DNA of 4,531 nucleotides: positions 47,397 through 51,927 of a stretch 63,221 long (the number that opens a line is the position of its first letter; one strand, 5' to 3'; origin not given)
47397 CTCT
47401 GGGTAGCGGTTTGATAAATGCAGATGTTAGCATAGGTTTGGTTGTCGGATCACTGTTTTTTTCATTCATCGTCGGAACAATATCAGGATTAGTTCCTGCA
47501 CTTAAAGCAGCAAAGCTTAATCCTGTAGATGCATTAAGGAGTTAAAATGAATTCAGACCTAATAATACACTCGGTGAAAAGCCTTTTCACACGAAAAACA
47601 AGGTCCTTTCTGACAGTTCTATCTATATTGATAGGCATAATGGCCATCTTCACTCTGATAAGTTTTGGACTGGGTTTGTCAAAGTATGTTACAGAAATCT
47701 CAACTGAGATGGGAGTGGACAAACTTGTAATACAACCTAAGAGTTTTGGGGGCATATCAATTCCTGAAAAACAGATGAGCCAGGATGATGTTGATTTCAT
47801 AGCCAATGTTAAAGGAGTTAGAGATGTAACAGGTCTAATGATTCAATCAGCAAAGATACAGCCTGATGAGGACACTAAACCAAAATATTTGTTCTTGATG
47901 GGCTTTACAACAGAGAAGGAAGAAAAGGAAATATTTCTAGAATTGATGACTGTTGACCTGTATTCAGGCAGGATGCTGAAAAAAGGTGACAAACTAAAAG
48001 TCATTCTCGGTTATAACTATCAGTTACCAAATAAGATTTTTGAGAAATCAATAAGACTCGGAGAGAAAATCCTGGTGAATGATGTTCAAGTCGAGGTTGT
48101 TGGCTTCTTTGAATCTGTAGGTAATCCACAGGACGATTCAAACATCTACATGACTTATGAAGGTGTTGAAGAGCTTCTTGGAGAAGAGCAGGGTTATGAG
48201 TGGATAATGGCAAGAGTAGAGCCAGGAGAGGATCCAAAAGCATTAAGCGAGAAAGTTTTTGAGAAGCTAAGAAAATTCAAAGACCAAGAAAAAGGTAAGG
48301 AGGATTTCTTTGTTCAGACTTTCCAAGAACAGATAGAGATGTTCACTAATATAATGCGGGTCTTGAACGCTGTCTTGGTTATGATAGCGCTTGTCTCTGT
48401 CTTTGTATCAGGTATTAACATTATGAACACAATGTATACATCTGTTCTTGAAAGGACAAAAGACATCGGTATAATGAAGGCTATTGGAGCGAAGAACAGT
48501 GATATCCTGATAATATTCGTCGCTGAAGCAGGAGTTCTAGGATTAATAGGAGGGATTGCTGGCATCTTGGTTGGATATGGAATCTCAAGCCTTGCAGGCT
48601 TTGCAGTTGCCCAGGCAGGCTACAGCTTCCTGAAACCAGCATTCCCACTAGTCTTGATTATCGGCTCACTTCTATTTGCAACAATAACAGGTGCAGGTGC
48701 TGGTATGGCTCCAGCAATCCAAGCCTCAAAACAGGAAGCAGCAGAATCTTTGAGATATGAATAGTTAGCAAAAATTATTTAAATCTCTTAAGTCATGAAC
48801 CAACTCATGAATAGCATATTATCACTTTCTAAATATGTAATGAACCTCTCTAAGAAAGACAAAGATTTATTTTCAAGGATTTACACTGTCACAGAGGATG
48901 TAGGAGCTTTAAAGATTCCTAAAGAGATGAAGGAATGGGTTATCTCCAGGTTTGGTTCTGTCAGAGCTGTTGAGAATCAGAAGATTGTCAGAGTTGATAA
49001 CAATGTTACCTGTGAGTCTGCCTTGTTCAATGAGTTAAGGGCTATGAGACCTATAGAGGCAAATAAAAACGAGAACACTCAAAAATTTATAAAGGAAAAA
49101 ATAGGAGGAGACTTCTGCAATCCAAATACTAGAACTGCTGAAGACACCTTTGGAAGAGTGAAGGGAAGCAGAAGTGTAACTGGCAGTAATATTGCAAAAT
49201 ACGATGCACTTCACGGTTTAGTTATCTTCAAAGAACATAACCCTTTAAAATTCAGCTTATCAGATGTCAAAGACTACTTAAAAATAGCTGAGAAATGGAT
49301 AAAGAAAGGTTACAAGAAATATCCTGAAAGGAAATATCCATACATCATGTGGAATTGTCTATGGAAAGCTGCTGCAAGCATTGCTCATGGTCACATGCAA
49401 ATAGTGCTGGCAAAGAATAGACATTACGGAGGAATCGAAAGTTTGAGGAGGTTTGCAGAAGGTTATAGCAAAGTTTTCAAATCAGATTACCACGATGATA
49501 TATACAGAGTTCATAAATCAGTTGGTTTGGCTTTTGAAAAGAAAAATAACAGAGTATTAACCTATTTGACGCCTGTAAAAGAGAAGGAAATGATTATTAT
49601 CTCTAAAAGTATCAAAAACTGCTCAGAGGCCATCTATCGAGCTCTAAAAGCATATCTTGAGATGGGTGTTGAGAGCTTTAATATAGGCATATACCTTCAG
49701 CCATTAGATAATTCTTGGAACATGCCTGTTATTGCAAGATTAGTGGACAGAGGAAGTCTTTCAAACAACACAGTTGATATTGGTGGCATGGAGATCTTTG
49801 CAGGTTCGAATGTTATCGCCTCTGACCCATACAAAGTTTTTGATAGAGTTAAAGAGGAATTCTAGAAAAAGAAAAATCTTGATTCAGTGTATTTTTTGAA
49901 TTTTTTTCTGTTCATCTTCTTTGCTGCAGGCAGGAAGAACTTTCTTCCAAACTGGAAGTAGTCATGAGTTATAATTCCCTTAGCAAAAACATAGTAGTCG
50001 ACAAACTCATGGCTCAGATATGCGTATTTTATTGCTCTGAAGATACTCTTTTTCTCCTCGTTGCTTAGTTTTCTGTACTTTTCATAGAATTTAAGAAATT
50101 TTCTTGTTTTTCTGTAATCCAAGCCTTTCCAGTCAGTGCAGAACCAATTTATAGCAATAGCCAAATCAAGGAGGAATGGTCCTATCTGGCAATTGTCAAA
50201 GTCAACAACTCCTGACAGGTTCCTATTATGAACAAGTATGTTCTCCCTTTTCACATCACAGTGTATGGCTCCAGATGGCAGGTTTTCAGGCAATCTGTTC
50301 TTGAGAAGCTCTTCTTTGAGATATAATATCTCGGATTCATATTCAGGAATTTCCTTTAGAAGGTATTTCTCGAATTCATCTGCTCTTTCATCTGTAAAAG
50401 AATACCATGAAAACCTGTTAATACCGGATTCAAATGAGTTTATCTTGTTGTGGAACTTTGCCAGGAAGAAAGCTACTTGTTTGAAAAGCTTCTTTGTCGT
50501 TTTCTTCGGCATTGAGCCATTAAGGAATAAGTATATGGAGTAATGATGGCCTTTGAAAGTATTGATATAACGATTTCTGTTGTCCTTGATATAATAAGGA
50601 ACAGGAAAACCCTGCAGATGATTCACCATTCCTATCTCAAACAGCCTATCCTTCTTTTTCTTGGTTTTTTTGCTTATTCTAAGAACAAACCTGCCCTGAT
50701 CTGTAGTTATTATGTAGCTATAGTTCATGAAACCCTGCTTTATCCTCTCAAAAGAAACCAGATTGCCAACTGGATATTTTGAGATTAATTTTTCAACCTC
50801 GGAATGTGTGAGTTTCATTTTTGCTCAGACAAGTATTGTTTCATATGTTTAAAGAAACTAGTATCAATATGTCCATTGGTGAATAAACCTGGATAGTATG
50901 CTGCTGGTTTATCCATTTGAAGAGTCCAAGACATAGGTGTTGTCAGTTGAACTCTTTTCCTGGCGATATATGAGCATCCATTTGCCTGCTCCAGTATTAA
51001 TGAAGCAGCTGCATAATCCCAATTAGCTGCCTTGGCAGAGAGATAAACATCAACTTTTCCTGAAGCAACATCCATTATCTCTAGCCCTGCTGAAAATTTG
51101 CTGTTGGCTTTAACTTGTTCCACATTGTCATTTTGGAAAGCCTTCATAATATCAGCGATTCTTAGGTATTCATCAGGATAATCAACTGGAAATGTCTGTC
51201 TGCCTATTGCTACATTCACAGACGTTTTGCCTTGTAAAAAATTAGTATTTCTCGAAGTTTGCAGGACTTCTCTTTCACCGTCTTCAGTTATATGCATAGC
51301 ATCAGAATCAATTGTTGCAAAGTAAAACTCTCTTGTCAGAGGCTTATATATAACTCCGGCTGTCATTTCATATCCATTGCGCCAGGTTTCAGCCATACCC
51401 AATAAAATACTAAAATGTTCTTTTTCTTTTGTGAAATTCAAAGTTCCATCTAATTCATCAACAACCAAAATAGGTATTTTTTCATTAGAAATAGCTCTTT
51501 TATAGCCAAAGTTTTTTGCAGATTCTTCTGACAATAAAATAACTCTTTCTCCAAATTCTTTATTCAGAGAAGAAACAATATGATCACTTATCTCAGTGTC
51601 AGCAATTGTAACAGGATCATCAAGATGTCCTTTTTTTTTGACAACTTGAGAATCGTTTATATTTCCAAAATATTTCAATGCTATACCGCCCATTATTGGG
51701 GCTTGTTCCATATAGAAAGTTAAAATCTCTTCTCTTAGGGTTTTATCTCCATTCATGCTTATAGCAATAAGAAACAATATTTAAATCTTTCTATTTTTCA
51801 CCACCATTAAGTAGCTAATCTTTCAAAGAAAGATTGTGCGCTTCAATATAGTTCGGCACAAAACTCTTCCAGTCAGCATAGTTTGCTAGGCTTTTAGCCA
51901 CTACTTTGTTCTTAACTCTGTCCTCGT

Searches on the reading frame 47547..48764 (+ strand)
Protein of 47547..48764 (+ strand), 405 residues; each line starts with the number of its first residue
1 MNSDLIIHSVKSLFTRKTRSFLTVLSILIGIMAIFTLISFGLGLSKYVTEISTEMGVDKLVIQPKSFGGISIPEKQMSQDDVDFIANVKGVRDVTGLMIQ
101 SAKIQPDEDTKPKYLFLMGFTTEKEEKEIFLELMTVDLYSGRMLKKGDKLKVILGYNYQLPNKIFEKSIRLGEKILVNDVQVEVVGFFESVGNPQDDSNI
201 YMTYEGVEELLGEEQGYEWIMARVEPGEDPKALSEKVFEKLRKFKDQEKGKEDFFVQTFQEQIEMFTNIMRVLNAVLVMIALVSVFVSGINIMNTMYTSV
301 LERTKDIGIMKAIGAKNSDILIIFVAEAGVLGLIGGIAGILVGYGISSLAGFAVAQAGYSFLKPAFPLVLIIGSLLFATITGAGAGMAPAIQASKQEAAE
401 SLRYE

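Call 9: search_protein_families(library=pfam, proteins=[window:47547-48764:+], max_evalue=0.001)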
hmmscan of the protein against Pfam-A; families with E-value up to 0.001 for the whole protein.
window:47547-48764:+ (405 aa): 2 families
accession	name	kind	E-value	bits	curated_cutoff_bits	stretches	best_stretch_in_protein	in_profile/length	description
PF12704.14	MacB_PCD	-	2.2e-21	77.5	27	1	20-237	1-204/207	MacB-like periplasmic core domain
PF02687.27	FtsX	-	4.5e-20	72.3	25.5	1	279-397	2-119/120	FtsX-like permease C-terminal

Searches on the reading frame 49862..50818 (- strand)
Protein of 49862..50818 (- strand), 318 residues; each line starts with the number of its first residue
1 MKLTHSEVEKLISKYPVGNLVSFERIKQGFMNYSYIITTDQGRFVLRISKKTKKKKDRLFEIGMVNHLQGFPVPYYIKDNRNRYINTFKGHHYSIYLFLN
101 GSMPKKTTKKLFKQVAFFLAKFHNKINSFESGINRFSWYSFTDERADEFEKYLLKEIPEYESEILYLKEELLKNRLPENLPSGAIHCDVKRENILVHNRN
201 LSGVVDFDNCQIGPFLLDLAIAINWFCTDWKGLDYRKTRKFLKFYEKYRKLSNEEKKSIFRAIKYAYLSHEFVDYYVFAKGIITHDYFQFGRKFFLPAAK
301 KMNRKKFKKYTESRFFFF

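Call 9: search_protein_families(library=pfam, proteins=[window:49862-50818:-], max_evalue=0.001)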
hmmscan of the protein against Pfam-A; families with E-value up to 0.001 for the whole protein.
window:49862-50818:- (318 aa): 1 family
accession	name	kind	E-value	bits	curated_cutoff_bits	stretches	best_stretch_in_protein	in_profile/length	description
PF01636.29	APH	-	3.3e-26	93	23.2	1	23-231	2-218/239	Phosphotransferase enzyme family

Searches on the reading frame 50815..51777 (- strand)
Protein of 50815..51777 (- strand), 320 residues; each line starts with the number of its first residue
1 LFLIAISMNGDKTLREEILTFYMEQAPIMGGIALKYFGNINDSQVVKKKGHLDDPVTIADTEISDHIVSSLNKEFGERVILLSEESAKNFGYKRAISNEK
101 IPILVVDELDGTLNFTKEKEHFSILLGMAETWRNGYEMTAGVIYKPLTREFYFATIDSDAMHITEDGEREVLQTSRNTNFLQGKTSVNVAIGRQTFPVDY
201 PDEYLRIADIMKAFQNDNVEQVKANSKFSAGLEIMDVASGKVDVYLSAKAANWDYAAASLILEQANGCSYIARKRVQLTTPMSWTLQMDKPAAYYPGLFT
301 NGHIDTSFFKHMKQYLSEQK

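Call 9: search_protein_families(library=pfam, proteins=[window:50815-51777:-], max_evalue=0.001)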
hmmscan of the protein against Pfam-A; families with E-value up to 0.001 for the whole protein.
window:50815-51777:- (320 aa): 1 family
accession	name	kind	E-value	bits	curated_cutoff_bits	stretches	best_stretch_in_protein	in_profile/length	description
PF00459.30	Inositol_P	-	1.7e-35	123.3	27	1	16-270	3-236/271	Inositol monophosphatase family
